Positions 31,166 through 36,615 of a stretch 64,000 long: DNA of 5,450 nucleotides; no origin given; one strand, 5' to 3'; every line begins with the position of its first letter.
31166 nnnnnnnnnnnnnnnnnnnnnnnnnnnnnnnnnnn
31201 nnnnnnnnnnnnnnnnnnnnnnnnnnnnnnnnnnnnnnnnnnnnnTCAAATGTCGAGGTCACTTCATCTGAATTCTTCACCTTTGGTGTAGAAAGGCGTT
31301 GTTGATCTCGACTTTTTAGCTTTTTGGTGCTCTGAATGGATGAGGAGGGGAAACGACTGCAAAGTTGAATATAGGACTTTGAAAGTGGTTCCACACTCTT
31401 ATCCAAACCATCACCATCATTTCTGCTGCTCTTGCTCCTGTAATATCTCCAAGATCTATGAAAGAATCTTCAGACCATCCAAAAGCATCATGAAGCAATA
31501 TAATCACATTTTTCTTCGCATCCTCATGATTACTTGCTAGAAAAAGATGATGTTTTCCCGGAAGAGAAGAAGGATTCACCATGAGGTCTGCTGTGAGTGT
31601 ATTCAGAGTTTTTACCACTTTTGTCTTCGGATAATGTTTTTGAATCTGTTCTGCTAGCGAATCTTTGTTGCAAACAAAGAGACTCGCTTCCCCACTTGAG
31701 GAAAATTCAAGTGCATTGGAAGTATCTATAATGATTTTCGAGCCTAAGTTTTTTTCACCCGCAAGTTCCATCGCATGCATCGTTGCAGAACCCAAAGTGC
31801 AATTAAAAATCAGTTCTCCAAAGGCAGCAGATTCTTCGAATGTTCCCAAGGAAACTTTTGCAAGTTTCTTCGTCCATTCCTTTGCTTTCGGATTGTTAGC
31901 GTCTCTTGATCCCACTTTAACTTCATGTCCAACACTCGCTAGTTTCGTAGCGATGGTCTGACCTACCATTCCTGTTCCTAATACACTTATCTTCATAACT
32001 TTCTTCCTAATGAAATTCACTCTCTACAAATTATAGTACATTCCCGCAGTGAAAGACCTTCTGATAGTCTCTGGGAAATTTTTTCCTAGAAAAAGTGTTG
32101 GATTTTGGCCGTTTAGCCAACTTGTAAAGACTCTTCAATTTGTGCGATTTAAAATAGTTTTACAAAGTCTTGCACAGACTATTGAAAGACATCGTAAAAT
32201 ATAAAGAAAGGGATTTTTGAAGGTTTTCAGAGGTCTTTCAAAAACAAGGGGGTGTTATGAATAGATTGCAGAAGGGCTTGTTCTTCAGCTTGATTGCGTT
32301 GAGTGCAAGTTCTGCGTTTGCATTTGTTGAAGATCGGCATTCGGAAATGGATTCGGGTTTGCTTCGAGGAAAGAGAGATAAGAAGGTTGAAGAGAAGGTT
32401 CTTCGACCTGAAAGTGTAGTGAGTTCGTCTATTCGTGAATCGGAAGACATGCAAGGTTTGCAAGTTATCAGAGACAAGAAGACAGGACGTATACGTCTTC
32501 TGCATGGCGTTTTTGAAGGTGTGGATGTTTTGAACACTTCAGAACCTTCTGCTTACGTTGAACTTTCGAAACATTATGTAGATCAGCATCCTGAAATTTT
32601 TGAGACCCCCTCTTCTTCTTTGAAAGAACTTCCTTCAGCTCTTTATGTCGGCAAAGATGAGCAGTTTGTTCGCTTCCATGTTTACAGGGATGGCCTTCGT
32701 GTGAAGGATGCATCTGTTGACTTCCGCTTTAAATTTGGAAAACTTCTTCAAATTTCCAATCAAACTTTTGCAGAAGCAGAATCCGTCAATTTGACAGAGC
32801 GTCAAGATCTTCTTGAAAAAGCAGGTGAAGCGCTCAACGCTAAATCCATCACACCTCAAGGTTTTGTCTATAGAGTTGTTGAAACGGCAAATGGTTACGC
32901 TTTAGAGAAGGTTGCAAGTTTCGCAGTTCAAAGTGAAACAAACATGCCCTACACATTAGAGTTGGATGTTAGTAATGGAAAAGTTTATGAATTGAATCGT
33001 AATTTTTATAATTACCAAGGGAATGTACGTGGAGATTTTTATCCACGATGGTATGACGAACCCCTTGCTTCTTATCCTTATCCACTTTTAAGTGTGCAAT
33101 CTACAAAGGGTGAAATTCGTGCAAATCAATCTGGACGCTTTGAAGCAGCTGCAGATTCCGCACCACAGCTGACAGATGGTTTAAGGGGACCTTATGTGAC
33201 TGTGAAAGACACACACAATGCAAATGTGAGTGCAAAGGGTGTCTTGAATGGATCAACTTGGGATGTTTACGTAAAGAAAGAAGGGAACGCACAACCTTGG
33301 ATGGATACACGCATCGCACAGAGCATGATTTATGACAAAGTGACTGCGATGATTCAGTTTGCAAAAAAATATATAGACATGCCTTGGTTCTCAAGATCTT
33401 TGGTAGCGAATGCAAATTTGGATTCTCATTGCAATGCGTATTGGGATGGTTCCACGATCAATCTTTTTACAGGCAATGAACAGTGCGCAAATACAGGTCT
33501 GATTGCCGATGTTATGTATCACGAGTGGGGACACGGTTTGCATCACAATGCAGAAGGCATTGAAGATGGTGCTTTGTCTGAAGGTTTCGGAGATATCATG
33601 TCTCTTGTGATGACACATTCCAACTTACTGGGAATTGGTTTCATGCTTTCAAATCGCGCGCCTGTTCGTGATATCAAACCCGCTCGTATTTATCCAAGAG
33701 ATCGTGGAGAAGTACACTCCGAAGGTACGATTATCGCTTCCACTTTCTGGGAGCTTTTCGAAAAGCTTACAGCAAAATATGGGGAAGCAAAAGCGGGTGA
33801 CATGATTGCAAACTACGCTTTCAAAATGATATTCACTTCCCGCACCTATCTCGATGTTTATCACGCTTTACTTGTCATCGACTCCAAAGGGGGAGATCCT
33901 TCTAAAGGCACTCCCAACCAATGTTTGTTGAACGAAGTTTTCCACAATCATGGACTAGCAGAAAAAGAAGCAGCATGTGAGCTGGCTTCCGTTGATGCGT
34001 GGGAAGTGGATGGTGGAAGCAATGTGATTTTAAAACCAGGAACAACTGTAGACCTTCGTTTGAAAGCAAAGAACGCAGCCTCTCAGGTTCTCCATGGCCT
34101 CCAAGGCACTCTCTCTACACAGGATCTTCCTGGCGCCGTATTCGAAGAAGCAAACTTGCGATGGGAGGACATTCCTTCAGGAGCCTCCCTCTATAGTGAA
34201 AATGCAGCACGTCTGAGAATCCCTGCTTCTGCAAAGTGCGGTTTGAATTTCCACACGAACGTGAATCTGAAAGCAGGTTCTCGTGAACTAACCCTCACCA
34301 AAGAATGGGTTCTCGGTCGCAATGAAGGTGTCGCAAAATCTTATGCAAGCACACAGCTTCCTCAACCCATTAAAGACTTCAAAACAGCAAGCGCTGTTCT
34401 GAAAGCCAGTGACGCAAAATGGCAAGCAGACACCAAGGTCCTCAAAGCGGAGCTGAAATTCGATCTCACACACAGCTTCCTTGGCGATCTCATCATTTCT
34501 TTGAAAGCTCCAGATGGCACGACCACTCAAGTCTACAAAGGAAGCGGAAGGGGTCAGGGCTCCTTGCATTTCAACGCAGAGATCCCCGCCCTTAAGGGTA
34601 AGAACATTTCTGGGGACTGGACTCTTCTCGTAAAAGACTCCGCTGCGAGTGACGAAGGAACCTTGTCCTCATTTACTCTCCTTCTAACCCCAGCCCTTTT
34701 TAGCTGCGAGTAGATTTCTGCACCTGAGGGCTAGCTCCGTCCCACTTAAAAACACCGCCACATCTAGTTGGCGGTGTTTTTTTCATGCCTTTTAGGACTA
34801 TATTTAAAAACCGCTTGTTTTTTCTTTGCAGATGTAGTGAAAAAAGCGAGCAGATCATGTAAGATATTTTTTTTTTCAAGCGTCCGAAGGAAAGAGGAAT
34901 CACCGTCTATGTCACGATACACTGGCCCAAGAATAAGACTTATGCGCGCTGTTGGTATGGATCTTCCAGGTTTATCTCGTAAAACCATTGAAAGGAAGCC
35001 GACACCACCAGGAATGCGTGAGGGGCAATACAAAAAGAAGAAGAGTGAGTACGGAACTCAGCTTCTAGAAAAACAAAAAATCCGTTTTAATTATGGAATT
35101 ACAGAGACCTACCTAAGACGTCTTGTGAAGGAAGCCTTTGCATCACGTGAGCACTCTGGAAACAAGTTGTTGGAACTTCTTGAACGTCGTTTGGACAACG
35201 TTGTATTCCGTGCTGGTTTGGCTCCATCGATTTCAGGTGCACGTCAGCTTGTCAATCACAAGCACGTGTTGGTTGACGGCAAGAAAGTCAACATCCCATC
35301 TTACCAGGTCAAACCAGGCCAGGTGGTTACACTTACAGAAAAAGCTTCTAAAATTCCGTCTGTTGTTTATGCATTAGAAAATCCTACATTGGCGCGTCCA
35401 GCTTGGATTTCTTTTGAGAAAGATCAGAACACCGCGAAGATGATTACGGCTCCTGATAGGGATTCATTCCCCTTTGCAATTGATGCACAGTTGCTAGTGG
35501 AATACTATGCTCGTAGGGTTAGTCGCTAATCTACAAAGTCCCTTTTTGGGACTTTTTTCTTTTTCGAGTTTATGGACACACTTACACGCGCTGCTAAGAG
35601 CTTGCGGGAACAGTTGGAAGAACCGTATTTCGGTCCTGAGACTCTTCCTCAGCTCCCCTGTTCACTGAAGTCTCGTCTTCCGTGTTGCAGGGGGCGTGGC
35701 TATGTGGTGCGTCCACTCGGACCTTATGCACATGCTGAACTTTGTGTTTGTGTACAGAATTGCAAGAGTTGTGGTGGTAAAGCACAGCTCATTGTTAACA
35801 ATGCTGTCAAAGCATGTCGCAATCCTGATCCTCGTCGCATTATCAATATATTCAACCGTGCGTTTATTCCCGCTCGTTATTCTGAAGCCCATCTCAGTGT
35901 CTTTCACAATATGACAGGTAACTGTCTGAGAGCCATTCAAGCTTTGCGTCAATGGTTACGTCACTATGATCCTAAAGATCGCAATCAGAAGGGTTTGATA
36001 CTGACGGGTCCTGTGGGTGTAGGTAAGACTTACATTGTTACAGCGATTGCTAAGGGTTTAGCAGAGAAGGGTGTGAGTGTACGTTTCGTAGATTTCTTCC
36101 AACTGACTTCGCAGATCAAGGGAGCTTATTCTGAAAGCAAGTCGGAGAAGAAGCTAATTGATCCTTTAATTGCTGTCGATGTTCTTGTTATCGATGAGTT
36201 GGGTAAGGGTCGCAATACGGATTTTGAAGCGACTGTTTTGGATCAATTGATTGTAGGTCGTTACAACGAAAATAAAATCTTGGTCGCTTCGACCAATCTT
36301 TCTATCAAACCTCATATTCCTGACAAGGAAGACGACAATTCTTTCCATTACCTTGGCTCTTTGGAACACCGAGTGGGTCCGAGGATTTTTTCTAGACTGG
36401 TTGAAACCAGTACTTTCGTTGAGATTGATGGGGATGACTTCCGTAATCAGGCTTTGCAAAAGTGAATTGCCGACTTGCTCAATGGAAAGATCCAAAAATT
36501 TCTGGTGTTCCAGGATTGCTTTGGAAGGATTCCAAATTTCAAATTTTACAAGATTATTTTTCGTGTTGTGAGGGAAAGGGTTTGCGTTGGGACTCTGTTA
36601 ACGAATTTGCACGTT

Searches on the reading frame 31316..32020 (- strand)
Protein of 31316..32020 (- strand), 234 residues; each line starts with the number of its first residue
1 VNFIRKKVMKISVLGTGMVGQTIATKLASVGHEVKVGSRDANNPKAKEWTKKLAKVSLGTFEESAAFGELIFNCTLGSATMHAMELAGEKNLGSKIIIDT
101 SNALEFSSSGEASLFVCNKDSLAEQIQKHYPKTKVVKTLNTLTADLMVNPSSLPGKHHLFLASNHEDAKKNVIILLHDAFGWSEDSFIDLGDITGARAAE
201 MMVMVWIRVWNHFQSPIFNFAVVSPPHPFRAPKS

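Call 28: search_protein_families(library=pfam, proteins=[window:31316-32020:-], max_evalue=0.001)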
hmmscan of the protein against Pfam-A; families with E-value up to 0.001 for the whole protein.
window:31316-32020:- (234 aa): 4 families
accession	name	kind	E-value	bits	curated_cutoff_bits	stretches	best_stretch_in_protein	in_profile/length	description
PF03807.23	F420_oxidored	-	5.3e-10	40.2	21.6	1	10-102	1-93/94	NADP oxidoreductase coenzyme F420-dependent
PF03721.20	UDPG_MGDP_dh_N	-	0.00019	21.5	27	1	9-53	1-43/187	UDP-glucose/GDP-mannose dehydrogenase family, NAD binding domain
PF03446.21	NAD_binding_2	-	0.00094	19.7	21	0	10-102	1-94/161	NAD binding domain of 6-phosphogluconate dehydrogenase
PF02737.24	3HCDH_N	-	0.00099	19.5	22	0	10-55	1-44/180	3-hydroxyacyl-CoA dehydrogenase, NAD binding domain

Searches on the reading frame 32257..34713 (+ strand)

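Call 28: search_protein_families(library=pfam, proteins=[window:32257-34713:+], max_evalue=0.001)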
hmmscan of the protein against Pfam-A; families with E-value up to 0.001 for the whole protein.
window:32257-34713:+ (818 aa): 2 families
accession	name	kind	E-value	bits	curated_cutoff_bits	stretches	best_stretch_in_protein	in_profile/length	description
PF01483.27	P_proprotein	-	9.7e-13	48.5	21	1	732-808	5-84/86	Proprotein convertase P-domain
PF02128.21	Peptidase_M36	-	7.9e-05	22.5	23.3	0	381-512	144-301/368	Fungalysin metallopeptidase (M36)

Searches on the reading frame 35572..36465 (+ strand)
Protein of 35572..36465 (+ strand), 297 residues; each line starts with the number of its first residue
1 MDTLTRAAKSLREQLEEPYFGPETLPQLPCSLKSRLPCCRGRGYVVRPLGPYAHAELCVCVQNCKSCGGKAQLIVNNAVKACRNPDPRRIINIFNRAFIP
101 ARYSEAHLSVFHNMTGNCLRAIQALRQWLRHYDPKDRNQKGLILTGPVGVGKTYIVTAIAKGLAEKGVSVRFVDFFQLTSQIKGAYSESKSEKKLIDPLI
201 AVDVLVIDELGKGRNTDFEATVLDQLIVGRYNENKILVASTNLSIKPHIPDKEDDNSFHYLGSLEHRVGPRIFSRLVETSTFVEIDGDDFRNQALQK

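Call 28: search_protein_families(library=pfam, proteins=[window:35572-36465:+], max_evalue=0.001)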
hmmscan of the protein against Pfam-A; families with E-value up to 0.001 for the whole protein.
window:35572-36465:+ (297 aa): 8 families
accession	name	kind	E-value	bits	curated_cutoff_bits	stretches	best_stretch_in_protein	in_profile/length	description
PF01695.23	IstB_IS21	-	4.1e-18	66.2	24.1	1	138-293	91-233/238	IstB-like ATP binding protein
PF00004.35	AAA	-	3e-07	31.4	21.2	1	142-243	1-110/131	ATPase family associated with various cellular activities (AAA)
PF04851.21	ResIII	-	4.7e-07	30.3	22.5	1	122-242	9-108/164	Type III restriction enzyme, res subunit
PF03969.22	AFG1_ATPase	-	5.2e-06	26.1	27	1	125-295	48-208/361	AFG1-like ATPase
PF03266.21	NTPase_1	-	6.7e-05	23.2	23.9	0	142-170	2-30/168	NTPase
PF13191.12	AAA_16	-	0.0001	23.3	32.6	1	126-175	10-63/167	AAA ATPase domain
PF20720.3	nSTAND3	-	0.00057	20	27.2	1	138-191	16-66/155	Novel STAND NTPase 3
PF12775.13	AAA_7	-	0.00078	19.5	25.8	0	138-180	32-74/181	P-loop containing dynein motor region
